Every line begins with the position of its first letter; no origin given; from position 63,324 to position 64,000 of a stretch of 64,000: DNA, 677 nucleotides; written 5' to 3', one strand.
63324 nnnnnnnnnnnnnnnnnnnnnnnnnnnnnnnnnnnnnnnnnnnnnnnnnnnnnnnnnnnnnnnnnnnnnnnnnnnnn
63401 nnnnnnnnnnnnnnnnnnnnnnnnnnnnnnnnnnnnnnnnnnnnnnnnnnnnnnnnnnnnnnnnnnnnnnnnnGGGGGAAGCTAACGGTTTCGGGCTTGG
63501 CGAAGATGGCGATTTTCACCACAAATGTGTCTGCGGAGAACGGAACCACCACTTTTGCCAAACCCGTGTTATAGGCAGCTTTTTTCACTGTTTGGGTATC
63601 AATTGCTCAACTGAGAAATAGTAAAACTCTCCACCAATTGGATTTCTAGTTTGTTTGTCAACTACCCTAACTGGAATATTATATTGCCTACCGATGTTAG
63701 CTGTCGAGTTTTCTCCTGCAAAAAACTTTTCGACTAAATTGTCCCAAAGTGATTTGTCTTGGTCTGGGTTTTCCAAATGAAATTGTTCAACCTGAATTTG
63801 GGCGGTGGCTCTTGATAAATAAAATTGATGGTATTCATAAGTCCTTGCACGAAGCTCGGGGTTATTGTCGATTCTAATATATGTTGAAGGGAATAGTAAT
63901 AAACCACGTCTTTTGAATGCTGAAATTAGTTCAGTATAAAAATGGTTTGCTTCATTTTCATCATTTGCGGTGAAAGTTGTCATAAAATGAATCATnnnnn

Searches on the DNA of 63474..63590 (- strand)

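Call 116: search_dna_similar(query=window:63474-63590:-, collection=plasmids, mode=distant, max_evalue=0.01, max_rows=15)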
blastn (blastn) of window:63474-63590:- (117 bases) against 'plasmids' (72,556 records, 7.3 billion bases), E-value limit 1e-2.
No match.

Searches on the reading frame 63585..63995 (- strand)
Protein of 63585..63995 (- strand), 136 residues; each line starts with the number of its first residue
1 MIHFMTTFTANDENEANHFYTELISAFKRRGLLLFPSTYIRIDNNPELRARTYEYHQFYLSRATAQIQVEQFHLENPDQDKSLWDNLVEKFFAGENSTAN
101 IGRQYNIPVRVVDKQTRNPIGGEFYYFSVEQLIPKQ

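Call 7: search_protein_families(library=pfam, proteins=[window:63585-63995:-], max_evalue=0.01)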
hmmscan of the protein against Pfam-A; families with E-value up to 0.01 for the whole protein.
window:63585-63995:- (136 aa): 1 family
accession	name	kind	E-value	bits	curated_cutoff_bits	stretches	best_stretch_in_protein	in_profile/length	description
PF11530.13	Pilin_PilX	-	0.00043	20.6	25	1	57-116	10-69/127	Minor type IV pilin, PilX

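Call 28: find_encoding_contigs(protein=window:63585-63995:-, flank=10000, max_places=6)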
Protein window:63585-63995:- (136 aa): no gene with exactly this product is on record in the collection.

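Call 109: search_protein_families(library=padloc, proteins=[window:63585-63995:-], max_evalue=0.00001)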
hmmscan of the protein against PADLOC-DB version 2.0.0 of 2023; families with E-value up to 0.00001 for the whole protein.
window:63585-63995:- (136 aa): 0 families
